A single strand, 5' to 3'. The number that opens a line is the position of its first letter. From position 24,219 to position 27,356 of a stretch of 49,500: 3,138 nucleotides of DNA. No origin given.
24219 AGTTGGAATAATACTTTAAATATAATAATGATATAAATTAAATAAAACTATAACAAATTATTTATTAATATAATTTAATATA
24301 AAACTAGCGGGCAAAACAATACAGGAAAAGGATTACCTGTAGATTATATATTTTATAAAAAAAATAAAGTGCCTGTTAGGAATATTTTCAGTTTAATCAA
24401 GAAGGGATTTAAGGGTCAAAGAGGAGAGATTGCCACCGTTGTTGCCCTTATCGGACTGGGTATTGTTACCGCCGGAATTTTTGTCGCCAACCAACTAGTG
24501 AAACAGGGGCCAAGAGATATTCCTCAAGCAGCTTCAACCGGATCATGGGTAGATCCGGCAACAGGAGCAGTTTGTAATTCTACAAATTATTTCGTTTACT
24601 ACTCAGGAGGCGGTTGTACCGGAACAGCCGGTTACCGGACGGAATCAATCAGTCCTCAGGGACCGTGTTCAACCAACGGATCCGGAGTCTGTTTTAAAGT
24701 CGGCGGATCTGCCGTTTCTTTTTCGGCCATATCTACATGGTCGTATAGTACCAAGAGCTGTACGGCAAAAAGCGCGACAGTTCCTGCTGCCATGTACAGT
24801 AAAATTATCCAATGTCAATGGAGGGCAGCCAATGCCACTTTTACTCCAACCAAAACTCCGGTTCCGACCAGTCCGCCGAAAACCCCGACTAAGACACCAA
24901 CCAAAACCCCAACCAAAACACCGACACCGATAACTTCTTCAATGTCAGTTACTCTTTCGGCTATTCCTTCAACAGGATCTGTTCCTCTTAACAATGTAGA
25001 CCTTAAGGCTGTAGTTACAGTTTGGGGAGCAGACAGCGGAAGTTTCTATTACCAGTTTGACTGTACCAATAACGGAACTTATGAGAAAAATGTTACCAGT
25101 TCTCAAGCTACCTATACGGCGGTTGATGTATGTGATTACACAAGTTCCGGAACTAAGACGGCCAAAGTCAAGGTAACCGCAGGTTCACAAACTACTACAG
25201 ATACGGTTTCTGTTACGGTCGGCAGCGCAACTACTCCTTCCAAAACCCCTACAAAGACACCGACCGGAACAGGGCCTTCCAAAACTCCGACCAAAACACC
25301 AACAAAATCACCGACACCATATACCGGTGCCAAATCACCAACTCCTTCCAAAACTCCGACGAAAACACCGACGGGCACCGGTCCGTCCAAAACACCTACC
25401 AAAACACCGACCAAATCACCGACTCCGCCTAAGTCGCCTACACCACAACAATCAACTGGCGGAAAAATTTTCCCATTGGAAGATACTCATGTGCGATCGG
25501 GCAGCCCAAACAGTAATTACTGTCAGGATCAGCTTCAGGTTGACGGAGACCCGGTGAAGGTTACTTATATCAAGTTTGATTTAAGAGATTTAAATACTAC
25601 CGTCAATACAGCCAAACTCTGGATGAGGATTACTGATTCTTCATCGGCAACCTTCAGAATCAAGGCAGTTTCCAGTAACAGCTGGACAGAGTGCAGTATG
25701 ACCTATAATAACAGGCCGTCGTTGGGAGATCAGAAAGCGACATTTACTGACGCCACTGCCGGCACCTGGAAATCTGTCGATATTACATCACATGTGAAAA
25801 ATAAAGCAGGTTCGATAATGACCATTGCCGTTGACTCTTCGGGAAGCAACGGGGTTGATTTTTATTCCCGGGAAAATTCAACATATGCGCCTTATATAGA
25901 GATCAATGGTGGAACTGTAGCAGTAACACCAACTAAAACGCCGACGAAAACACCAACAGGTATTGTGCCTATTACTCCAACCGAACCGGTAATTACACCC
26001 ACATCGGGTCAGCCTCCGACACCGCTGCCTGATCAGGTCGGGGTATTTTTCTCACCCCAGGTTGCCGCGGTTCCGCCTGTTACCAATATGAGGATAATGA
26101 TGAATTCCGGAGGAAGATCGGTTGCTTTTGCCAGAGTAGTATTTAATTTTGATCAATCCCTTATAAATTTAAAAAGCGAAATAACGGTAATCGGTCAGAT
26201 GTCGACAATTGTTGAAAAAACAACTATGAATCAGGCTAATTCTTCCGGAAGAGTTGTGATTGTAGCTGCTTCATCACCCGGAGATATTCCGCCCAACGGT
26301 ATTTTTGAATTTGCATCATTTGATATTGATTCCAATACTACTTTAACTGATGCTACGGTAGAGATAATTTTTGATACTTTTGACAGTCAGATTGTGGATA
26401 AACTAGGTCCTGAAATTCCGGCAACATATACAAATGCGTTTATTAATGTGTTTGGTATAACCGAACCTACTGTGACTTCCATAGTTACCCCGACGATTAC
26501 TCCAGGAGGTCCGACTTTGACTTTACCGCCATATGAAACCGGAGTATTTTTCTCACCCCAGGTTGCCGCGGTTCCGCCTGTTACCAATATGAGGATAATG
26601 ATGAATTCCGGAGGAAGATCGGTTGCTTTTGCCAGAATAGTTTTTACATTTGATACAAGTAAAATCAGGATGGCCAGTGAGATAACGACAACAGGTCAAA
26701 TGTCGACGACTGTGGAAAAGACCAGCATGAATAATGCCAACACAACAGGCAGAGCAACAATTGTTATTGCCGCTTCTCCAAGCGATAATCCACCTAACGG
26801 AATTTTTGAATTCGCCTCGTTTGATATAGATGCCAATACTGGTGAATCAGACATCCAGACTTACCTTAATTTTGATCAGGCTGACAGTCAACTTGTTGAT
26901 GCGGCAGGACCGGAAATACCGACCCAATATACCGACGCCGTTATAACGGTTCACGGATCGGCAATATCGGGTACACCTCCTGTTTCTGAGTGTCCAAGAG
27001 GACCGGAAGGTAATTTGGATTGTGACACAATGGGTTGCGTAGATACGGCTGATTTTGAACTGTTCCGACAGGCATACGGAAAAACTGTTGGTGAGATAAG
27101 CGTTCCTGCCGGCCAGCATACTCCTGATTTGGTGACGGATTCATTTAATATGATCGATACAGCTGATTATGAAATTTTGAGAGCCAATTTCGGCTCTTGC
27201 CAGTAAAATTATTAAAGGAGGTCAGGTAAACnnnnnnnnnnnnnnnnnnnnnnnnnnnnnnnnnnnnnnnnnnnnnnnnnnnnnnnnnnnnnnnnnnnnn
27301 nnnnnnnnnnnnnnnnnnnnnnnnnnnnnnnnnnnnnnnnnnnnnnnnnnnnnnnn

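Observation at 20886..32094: Nine-gene cohesin/dockerin surface-assembly locus without carbohydrate-active enzymes (cellulosome-style scaffold headed by a protease)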

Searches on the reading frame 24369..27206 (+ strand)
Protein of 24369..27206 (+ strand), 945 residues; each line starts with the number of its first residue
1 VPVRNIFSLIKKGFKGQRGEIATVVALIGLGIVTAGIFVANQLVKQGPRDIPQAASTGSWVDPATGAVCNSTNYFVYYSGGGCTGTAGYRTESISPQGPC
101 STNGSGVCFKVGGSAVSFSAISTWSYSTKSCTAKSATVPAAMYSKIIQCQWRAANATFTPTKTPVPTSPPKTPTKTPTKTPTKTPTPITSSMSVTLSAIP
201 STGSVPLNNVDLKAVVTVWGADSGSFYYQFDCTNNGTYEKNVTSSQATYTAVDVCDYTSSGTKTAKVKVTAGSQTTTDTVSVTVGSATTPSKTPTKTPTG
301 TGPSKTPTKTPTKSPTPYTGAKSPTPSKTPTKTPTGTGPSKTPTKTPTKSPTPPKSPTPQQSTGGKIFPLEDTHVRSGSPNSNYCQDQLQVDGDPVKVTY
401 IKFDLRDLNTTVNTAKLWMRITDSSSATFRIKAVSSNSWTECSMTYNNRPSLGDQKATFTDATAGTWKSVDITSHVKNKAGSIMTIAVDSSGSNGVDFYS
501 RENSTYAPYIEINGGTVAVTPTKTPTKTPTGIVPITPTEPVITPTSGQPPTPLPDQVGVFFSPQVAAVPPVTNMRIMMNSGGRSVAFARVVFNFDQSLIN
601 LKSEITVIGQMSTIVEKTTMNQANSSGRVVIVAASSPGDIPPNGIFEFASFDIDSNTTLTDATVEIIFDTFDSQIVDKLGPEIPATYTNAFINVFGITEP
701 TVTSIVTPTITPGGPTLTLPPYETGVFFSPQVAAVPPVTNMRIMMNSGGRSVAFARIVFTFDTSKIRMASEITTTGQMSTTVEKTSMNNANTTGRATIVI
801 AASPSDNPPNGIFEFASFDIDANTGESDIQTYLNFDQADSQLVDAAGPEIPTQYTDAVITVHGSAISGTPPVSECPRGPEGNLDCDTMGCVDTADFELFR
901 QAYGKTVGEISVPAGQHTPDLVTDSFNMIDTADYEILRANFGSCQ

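Call 3: search_protein_families(library=pfam, proteins=[window:24369-27206:+], max_evalue=1)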
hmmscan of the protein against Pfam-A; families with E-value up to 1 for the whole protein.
window:24369-27206:+ (945 aa): 2 families
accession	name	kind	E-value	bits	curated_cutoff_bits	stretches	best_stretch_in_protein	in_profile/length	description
PF24517.2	CBM96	-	5.7e-26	91.7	26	1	368-513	6-163/164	Carbohydrate-binding module family 96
PF14419.11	SPOUT_MTase_2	-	0.042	13.7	28.4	0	610-663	105-156/173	AF2226-like SPOUT RNA Methylase fused to THUMP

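Call 4: search_protein_families(library=ncbifam, proteins=[window:24369-27206:+], max_evalue=1)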
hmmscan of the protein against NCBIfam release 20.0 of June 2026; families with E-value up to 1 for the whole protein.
window:24369-27206:+ (945 aa): 0 families

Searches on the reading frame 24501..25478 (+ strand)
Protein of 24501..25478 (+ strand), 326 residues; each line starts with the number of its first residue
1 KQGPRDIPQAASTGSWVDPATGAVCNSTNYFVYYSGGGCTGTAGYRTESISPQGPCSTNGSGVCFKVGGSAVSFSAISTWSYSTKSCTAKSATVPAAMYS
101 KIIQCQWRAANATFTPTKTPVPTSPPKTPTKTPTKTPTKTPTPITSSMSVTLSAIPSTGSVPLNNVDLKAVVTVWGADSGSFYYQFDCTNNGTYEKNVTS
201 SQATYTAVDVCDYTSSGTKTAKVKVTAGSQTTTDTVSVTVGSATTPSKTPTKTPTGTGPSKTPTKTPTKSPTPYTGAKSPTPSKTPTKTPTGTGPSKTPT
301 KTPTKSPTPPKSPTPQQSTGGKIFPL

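Call 81: search_solved_structures(query=window:24501-25478:+, max_evalue=10)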
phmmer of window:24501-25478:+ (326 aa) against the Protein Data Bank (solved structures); distinct sequences matched with E-value up to 10: 2.
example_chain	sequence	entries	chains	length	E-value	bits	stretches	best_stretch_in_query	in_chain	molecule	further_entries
8zvk_A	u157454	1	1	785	2.5e-05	27.1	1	239-319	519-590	AaBgIC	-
8q7z_BC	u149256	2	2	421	2.1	11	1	217-272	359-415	60S ribosomal protein L4 C-terminal domain-containing protein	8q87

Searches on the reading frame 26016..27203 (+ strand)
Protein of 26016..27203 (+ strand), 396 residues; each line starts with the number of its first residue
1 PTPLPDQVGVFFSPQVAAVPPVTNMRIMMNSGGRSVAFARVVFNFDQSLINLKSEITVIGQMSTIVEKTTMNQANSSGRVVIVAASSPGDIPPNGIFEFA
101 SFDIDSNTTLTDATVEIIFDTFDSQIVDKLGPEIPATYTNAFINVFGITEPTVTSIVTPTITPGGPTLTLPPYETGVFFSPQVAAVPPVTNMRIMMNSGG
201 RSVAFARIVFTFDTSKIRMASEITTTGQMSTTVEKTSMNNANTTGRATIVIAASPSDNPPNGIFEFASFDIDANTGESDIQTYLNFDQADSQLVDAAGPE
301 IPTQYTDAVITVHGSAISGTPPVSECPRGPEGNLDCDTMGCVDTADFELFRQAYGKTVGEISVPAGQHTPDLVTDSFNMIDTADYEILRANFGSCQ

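Call 43: find_homologous_proteins(query=window:26016-27203:+, max_evalue=0.001)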
Query window:26016-27203:+ (396 aa): 33 proteins with E <= 0.001 among 5614 candidates.
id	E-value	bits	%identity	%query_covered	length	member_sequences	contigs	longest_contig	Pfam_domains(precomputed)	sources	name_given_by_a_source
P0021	1.4e-235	799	100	93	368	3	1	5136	-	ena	-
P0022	3.2e-118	413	58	93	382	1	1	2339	-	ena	-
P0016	3.3e-110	387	42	80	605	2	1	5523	-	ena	-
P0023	7.4e-80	287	60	58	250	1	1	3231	-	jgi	-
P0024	1.8e-68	250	51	62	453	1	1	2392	PF24517.3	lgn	-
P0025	1.8e-65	240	50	63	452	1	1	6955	PF24517.3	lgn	-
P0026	1.1e-61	227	34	88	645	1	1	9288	-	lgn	-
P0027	1.5e-60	223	48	62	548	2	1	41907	-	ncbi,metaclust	ncbi:MAG: hypothetical protein UV73_C0018G0042, partial [Candidatus Gottesmanbacteria bacterium GW20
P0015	3.2e-58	216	38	95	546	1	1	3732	-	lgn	-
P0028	1.9e-54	203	40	76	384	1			-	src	-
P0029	5.8e-54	202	38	96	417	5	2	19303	-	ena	-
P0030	9.5e-51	191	37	87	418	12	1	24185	-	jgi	-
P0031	1.6e-34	138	67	26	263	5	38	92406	-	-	-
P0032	3.4e-29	120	56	29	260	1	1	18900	-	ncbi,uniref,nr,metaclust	ncbi:hypothetical protein A2W14_02725 [Candidatus Gottesmanbacteria bacterium RBG_16_37_8]|uniref:Co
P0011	7.8e-29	119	54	34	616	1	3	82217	PF00404.25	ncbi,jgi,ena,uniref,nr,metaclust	ncbi:MAG: hypothetical protein UV73_C0018G0040 [Candidatus Gottesmanbacteria bacterium GW2011_GWA2_4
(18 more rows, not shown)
